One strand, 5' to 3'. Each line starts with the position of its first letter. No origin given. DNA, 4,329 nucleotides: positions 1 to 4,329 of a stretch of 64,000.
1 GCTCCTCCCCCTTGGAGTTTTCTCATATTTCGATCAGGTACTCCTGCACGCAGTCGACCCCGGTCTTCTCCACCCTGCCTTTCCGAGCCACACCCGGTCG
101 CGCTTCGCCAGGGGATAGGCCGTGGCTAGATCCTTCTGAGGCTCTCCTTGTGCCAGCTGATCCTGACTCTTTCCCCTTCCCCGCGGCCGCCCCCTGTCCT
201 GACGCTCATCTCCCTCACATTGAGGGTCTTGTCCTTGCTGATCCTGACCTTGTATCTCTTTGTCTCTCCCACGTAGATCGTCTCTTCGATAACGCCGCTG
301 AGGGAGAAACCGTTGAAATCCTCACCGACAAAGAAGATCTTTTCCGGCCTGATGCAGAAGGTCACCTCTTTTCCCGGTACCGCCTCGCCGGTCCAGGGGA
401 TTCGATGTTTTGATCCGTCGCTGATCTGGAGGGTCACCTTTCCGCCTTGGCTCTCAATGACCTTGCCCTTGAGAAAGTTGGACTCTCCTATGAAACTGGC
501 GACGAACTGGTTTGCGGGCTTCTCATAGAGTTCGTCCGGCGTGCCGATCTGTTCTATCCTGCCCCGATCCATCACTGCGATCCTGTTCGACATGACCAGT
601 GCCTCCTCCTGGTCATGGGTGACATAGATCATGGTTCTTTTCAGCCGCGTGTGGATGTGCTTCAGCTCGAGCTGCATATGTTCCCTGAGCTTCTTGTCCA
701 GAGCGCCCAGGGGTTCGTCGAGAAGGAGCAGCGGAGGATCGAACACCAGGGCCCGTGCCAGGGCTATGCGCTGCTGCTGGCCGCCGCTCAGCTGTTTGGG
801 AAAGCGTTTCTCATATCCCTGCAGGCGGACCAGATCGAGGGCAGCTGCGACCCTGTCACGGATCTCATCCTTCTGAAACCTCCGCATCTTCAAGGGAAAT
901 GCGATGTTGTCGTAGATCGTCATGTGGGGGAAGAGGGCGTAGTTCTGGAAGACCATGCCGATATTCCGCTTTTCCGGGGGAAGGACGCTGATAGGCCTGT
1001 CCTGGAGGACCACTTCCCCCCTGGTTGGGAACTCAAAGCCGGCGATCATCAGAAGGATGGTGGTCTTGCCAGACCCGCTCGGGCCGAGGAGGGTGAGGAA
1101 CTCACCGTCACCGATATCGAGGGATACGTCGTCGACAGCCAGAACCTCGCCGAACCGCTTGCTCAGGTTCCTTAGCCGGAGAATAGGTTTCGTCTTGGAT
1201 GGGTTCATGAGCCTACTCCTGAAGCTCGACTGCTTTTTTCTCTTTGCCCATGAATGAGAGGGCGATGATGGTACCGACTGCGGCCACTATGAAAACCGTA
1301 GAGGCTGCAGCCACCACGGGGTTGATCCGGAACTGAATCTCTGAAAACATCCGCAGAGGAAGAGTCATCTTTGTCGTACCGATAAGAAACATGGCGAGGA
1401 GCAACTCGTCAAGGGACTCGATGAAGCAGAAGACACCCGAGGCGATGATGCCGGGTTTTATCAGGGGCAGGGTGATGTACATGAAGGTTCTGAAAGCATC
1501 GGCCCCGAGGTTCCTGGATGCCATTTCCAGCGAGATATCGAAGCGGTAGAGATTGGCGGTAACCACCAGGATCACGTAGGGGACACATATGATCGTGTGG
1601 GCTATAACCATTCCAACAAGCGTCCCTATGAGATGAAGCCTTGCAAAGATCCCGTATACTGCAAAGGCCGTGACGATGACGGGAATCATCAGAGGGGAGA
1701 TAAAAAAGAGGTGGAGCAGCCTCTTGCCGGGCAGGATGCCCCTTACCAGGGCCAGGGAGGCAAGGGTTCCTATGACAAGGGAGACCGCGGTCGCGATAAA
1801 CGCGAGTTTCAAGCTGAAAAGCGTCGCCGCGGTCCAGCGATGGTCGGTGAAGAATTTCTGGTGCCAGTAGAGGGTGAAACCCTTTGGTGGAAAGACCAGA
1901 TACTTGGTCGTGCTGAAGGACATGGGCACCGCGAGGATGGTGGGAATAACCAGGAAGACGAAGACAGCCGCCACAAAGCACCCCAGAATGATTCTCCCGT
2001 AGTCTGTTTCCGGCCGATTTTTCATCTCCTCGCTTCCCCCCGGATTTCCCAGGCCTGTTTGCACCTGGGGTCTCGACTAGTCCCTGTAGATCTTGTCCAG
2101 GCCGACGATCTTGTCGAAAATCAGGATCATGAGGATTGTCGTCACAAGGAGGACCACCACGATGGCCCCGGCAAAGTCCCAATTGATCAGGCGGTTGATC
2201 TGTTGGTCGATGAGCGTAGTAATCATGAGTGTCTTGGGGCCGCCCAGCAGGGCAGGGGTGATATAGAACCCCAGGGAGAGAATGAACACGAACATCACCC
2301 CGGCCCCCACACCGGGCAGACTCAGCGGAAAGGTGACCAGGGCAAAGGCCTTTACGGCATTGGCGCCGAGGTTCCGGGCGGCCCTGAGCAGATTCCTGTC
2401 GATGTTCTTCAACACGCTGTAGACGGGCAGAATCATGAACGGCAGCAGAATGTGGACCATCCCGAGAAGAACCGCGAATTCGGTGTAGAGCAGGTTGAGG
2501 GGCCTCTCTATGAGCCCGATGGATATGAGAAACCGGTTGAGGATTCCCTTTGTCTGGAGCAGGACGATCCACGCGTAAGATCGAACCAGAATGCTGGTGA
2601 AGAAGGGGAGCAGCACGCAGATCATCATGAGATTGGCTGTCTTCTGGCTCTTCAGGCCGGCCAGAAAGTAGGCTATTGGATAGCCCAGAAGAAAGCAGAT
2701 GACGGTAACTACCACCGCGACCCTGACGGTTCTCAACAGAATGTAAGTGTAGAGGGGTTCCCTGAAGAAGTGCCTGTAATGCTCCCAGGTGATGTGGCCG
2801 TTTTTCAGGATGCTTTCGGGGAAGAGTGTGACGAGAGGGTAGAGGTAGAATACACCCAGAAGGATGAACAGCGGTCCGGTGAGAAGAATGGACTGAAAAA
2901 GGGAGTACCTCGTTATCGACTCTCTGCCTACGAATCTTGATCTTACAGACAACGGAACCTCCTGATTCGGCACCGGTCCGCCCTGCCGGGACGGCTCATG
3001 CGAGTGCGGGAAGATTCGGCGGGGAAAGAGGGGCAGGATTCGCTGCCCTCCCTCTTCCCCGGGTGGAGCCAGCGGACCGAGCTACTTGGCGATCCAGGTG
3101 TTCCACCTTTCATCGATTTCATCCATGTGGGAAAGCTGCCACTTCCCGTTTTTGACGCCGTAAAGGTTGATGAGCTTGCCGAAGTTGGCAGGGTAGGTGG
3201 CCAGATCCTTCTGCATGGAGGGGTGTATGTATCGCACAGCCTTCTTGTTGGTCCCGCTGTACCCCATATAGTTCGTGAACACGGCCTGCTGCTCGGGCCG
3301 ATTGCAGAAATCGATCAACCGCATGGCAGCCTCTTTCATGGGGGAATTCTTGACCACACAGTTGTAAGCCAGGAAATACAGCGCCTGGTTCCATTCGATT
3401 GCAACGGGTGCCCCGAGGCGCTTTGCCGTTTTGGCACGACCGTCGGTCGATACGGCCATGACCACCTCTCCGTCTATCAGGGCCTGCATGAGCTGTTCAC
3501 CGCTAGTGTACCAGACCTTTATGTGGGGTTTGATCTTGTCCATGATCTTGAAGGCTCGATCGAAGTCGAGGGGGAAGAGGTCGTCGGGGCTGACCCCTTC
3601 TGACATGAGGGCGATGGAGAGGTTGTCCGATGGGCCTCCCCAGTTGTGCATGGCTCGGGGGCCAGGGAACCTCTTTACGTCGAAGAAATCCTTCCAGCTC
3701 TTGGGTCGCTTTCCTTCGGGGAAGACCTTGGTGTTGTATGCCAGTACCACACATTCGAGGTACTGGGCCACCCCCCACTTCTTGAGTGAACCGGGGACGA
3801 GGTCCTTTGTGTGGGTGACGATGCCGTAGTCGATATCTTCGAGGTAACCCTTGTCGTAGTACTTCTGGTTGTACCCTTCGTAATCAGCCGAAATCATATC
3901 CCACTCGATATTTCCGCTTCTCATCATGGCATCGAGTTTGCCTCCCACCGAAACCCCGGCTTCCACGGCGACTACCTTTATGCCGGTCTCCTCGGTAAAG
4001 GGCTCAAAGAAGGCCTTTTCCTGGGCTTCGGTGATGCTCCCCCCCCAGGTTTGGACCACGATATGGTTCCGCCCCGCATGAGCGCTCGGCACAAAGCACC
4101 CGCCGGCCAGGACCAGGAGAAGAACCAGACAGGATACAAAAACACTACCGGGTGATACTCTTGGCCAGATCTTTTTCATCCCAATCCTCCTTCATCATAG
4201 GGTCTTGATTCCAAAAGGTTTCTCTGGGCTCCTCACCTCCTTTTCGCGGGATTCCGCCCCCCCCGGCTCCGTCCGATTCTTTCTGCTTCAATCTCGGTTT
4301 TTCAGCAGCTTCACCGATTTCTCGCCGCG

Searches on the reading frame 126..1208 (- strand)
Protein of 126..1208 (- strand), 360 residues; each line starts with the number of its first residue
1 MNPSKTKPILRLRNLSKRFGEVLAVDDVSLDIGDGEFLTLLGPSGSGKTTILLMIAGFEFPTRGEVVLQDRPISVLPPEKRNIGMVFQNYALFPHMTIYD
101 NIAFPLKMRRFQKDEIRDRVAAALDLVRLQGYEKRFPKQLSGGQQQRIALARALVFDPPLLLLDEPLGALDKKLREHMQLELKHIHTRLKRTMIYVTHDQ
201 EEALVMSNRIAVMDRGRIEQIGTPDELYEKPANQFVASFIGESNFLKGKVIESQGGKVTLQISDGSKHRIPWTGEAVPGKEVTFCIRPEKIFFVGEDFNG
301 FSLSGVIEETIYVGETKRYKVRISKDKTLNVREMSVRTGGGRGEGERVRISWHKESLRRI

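Call 3: search_protein_families(library=pfam, proteins=[window:126-1208:-])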
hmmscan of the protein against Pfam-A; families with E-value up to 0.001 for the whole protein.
window:126-1208:- (360 aa): 4 families
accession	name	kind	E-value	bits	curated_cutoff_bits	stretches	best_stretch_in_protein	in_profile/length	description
PF00005.33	ABC_tran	-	8.5e-36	124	25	1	26-167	2-136/137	ABC transporter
PF08402.16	TOBE_2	-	1.3e-09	38.5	21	1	285-358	2-74/76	TOBE domain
PF17912.7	OB_MalK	-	0.00039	21.7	27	0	244-291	6-53/53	MalK OB fold domain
PF02463.25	SMC_N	-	0.00051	20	40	0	136-213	133-212/220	RecF/RecN/SMC N terminal domain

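Call 61: find_encoding_contigs(protein=window:126-1208:-, flank=10000, max_places=2)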
Protein window:126-1208:- (360 aa): no gene with exactly this product is on record in the collection.

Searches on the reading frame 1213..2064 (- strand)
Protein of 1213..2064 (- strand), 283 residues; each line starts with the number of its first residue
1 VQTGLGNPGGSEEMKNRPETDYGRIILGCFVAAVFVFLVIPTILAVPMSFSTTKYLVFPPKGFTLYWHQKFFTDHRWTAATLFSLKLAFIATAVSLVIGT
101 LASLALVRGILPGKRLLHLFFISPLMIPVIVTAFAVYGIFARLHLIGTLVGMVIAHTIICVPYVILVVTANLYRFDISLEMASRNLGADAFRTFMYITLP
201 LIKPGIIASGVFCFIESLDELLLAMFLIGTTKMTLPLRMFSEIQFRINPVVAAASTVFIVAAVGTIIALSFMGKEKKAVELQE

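Call 3: search_protein_families(library=pfam, proteins=[window:1213-2064:-])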
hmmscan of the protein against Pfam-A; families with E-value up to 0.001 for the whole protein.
window:1213-2064:- (283 aa): 1 family
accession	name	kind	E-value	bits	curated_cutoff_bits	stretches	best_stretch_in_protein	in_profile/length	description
PF00528.27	BPD_transp_1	-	1.6e-09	38.2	26.4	1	113-267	16-174/184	Binding-protein-dependent transport system inner membrane component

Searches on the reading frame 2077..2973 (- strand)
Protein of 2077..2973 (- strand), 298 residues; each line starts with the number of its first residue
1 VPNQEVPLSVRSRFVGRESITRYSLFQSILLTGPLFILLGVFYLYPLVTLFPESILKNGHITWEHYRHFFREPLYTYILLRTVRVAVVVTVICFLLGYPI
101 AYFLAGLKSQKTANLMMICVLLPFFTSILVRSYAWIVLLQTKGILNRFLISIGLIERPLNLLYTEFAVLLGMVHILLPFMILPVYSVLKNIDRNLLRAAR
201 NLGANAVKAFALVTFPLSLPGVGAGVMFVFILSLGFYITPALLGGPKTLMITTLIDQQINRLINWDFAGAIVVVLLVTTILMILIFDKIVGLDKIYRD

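Call 3: search_protein_families(library=pfam, proteins=[window:2077-2973:-])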
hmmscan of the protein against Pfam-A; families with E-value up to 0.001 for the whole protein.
window:2077-2973:- (298 aa): 1 family
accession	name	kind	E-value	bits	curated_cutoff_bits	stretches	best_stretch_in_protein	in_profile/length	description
PF00528.27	BPD_transp_1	-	3e-12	47.1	26.4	1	97-287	1-172/184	Binding-protein-dependent transport system inner membrane component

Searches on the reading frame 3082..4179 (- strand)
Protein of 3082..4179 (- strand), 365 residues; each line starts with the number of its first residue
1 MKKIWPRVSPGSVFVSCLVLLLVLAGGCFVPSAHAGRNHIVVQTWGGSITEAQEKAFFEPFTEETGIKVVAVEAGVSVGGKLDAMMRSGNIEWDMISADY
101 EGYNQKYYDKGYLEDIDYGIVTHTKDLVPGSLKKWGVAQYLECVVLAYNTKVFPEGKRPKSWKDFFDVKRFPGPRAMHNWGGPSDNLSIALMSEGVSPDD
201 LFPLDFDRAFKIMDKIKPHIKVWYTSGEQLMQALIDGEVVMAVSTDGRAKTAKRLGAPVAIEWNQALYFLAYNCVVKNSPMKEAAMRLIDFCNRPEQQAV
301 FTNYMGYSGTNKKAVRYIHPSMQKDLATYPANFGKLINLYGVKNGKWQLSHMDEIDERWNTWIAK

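Call 3: search_protein_families(library=pfam, proteins=[window:3082-4179:-])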
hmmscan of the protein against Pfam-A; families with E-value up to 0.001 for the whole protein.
window:3082-4179:- (365 aa): 4 families
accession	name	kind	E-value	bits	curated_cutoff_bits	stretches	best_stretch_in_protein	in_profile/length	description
PF13416.11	SBP_bac_8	-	1.8e-39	136.7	27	1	57-325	2-274/279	Bacterial extracellular solute-binding protein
PF01547.30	SBP_bac_1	-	1.7e-15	58.3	26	1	48-299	3-307/307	Bacterial extracellular solute-binding protein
PF13343.11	SBP_bac_6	-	1.8e-07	31.3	24.6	1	102-314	19-224/245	Bacterial extracellular solute-binding protein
PF13531.11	SBP_bac_11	-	1.2e-06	28.9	25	1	59-304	18-224/227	Bacterial extracellular solute-binding protein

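Call 10: search_protein_families(library=ncbifam, proteins=[window:3082-4179:-], max_evalue=0.00001)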
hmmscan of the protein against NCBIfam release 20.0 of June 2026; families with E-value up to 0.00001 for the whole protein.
window:3082-4179:- (365 aa): 3 families
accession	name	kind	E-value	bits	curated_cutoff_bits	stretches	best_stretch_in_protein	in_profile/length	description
NF007048.0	PRK09501.1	equivalog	5.1e-16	58.5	582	1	49-348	34-327/348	spermidine/putrescine ABC transporter substrate-binding protein PotD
TIGR03261.1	phnS2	equivalog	1.3e-06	27.8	392.75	1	207-360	183-326/334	putative 2-aminoethylphosphonate ABC transporter substrate-binding protein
NF007962.0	PRK10682.1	equivalog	9.6e-06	24.8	636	0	209-332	210-339/370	spermidine/putrescine ABC transporter substrate-binding protein PotF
